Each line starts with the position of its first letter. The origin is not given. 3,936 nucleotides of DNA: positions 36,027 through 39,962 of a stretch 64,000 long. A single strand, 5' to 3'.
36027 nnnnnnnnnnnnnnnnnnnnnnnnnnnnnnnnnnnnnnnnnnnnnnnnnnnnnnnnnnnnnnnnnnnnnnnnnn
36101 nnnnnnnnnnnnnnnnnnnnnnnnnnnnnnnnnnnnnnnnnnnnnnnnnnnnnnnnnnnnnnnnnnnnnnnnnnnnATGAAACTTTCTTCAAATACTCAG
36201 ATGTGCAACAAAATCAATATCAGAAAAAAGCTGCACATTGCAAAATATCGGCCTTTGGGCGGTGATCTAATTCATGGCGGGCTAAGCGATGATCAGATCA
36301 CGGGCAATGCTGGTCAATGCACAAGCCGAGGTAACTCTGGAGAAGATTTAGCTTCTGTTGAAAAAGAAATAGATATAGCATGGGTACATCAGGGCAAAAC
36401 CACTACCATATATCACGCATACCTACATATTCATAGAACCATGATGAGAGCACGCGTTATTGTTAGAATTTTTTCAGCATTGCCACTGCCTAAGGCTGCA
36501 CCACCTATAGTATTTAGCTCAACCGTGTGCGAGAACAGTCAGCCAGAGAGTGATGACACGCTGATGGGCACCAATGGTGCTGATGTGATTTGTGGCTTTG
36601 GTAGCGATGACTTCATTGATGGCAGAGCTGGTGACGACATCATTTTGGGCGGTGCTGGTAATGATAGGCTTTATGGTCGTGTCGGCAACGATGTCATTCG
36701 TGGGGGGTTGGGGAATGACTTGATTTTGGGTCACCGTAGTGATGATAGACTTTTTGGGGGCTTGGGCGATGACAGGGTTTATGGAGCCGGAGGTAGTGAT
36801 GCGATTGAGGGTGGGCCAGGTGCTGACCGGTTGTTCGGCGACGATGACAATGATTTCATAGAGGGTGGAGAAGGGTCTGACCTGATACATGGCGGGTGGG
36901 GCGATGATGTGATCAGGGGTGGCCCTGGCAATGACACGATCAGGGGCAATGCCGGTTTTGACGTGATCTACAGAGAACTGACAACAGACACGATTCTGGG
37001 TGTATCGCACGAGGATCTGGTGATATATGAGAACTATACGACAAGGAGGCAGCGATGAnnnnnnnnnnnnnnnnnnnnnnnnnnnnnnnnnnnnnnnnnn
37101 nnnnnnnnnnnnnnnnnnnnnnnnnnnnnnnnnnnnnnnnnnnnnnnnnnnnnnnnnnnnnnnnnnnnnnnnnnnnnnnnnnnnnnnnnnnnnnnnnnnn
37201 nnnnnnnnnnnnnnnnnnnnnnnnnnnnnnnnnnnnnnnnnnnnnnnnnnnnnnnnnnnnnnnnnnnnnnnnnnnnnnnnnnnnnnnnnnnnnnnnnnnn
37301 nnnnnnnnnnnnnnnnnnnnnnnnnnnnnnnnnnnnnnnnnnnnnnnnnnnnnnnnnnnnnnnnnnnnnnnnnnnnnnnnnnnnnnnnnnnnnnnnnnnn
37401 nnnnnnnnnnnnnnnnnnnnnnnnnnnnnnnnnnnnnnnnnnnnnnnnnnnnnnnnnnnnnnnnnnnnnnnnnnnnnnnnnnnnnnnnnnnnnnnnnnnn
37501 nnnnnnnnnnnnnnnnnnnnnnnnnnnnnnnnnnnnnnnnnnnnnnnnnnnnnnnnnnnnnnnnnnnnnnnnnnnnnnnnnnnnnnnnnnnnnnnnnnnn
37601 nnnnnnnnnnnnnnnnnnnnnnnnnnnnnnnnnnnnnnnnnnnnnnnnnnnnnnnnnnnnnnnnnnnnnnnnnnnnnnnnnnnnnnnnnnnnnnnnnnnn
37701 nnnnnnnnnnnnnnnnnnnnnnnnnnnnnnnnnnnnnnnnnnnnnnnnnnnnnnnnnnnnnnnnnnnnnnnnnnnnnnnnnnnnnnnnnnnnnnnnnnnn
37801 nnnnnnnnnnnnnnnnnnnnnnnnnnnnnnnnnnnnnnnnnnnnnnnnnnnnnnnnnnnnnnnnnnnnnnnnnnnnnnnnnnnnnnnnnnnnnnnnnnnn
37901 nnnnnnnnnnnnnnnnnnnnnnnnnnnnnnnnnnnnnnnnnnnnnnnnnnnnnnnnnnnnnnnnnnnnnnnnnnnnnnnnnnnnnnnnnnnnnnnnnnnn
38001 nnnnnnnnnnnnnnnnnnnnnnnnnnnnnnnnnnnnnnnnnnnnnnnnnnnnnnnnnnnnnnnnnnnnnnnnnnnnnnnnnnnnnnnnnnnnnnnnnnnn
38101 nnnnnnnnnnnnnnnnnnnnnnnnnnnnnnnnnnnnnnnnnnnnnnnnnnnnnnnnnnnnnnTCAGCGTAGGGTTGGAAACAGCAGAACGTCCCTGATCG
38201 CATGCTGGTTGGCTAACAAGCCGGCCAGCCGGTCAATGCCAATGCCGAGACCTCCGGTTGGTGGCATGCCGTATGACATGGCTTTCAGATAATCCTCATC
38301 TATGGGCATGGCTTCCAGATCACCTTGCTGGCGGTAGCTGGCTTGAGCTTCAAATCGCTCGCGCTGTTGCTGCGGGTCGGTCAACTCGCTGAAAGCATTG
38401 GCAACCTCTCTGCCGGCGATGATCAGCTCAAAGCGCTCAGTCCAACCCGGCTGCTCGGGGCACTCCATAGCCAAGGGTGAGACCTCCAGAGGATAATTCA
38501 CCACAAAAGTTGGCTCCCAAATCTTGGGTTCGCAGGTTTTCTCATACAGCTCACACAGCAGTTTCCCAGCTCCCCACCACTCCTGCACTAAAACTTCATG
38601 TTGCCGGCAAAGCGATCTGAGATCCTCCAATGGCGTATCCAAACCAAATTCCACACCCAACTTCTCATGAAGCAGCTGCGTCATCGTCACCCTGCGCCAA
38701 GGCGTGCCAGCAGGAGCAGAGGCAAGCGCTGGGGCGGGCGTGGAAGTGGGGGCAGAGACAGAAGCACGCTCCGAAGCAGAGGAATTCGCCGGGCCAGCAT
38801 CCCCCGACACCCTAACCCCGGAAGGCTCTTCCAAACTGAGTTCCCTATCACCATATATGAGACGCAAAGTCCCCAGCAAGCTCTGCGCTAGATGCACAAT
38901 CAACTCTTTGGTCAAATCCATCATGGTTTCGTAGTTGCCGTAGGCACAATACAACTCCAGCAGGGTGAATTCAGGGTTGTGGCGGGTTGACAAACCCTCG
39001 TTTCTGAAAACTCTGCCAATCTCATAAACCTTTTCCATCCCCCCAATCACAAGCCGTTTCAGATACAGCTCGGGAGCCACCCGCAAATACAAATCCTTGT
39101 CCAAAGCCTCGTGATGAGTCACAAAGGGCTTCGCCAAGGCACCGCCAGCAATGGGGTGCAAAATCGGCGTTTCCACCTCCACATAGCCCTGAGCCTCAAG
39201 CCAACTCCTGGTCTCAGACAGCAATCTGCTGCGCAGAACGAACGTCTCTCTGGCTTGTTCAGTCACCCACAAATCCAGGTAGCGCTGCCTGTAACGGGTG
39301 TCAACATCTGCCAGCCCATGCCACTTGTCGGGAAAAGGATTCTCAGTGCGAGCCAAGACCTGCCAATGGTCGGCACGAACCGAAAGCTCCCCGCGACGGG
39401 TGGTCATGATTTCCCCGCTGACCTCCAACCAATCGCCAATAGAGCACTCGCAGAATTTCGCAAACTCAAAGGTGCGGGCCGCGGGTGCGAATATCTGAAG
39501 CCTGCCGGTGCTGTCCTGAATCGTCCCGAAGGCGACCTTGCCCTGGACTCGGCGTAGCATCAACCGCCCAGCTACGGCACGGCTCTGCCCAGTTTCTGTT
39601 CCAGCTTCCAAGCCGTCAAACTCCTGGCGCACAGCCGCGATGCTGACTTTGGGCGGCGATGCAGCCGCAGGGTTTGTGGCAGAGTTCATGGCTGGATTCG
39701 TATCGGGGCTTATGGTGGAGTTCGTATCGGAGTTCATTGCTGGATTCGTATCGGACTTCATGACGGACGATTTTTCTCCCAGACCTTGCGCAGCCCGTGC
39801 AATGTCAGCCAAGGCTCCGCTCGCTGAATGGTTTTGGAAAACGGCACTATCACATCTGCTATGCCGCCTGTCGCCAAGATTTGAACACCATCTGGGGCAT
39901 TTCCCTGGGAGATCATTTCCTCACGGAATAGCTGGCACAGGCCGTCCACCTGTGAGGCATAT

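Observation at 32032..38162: AT-rich ~6-kb island of four tandem two-gene modules (beta-roll protein + membrane-anchored protein) with no mobility genes, inserted downstream of lysS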

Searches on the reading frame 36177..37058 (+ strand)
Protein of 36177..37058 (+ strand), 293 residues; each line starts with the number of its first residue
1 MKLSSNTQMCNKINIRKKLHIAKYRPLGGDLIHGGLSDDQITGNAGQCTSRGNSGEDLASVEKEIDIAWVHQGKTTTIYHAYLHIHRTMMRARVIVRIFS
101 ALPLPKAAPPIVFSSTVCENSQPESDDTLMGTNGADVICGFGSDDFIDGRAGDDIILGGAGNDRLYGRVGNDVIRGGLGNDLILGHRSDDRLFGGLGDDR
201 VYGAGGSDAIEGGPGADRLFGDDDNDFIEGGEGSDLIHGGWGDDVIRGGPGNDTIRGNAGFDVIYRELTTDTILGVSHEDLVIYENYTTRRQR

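Call 3: search_protein_families(library=pfam, proteins=[window:36177-37058:+], max_evalue=1)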
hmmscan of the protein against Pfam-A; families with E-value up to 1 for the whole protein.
window:36177-37058:+ (293 aa): 1 family
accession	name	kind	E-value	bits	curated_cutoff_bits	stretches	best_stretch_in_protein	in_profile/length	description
PF00353.25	HemolysinCabind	-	2.7e-41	139.5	23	8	148-183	1-36/36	RTX calcium-binding nonapeptide repeat (4 copies)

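Call 57: search_protein_families(library=ncbifam, proteins=[window:36177-37058:+], max_evalue=0.01)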
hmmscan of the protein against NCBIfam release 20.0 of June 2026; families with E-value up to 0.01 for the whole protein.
window:36177-37058:+ (293 aa): 8 families
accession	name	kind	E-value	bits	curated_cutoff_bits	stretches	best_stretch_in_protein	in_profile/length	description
NF033943.0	RTX_toxin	subfamily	9.7e-23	80.3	1000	1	124-246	676-799/930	RTX family hemolysin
NF053766.1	ZapA_metallo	exception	3.1e-22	79.3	940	3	176-226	335-386/483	ZapA family metalloprotease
NF046115.1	Ca_rpt_SMc04171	equivalog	2e-20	73.4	625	2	125-199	413-487/574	SMc04171 family calcium-binding repeat protein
NF033203.1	entero_EhxA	exception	5.3e-20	71.2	2000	2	125-217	728-820/997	enterohemolysin EhxA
NF035945.1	Zn_serralysin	subfamily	7.4e-20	71.6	500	4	176-217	324-365/462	serralysin family metalloprotease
NF050046.1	PueAB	exception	3.4e-12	45.6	670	2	226-265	370-409/616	polyurethane esterase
NF052454.1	BtaGlycanEglC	equivalog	1.2e-06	27.7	700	2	220-286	104-163/459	endo-1,3-1,4-beta-glycanase EglC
NF051884.1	ProteaseSapA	equivalog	0.0012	17.6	1200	0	230-263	326-359/644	protease SapA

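Call 58: search_protein_families(library=padloc, proteins=[window:36177-37058:+], max_evalue=0.01)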
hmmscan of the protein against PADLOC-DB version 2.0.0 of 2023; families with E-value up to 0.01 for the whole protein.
window:36177-37058:+ (293 aa): 0 families

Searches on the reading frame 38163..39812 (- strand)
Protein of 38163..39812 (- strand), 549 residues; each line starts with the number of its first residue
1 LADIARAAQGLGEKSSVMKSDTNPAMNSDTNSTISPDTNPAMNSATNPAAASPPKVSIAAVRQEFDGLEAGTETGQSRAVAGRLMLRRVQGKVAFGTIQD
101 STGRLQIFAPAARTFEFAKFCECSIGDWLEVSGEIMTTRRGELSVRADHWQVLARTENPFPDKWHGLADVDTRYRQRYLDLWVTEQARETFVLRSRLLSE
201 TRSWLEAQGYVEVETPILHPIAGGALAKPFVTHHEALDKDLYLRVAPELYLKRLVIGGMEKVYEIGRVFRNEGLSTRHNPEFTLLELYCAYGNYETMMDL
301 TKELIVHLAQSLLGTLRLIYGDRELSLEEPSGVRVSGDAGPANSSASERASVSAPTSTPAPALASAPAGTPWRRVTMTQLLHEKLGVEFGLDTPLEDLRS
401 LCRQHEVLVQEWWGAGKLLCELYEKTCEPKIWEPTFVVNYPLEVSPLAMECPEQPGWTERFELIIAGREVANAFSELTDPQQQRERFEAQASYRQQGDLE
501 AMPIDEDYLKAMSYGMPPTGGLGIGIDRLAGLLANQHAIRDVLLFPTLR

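Call 22: find_related_loci(query=window:38163-39812:-, collection=genome_contigs, flank=10000)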
Query window:38163-39812:- (549 aa) in genome_contigs; peptide patterns used: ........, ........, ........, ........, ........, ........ (x = any residue, [..] = any of these).
600 stretches matched a pattern (row limit reached: there are more); 596 encode a relative of the query (tblastn E <= 1e-3); the best 80 are kept; 80 distinct loci.
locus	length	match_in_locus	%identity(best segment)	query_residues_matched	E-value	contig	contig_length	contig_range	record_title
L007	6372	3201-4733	68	1-549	0e+0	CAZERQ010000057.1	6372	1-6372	MAG TPA_asm: uncultured Acidimicrobiales bacterium isolate SRP338948_co1_49 genome assembly, contig: k141_60243, whole g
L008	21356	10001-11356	57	57-549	0e+0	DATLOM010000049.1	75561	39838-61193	MAG TPA_asm: Acidimicrobiales bacterium isolate SMAG_U13826 k141_1738072, whole genome shotgun sequence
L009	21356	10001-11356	57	57-549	0e+0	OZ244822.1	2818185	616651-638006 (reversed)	MAG: Candidatus Aldehydirespirator sp. isolate 35bfcaf5-8220-4494-8a82-73b50c7a5dd2 genome assembly, chromosome: 1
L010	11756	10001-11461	49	28-549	1e-155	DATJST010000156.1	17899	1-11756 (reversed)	MAG TPA_asm: Acidimicrobiales bacterium isolate SMAG_U15000 k141_886415, whole genome shotgun sequence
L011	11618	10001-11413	46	43-549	3e-154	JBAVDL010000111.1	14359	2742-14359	MAG: Thermoactinomyces sp. isolate MFD08296_ilm_asm_bin17 k127_145476, whole genome shotgun sequence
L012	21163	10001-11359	48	57-549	5e-152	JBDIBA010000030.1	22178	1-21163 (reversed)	MAG: Acidimicrobiia bacterium isolate AS-MICRO-3CA.191 NODE_10173_length_22178_cov_30.566895, whole genome shotgun seque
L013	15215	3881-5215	47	61-549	4e-150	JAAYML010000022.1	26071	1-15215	MAG: Candidatus Epulonipiscium sp. isolate AS20ysBPTH_2 14364_AS20, whole genome shotgun sequence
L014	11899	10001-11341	48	64-549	1e-148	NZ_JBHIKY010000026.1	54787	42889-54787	Alteribacillus sp. HJP-4 Scaffold26, whole genome shotgun sequence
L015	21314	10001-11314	48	73-549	4e-148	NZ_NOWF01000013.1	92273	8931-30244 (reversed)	Paludifilum halophilum strain DSM 102817 NODE_13_length_92273_cov_34.6519_ID_2684, whole genome shotgun sequence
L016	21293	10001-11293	48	80-549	5e-148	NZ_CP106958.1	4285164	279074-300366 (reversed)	Halobacillus andaensis strain E5 chromosome, complete genome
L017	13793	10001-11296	49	79-549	6e-148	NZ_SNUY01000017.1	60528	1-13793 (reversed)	Halalkalibacterium halodurans strain DSM 497 Scaffold17, whole genome shotgun sequence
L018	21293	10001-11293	47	80-549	3e-147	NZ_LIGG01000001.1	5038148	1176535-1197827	Bacillus sp. FJAT-27251 scaffold_0, whole genome shotgun sequence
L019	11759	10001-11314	48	73-549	8e-147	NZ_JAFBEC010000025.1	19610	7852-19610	Geomicrobium sediminis strain DSM 25540 Ga0454043_25, whole genome shotgun sequence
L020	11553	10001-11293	47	80-549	2e-146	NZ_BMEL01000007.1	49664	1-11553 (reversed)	Halobacillus andaensis strain CGMCC 1.12153 sequence07, whole genome shotgun sequence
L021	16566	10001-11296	48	79-549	5e-146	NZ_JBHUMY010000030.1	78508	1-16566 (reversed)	Paenibacillus thailandensis strain TISTR 1827 platanus_K_25_97_30, whole genome shotgun sequence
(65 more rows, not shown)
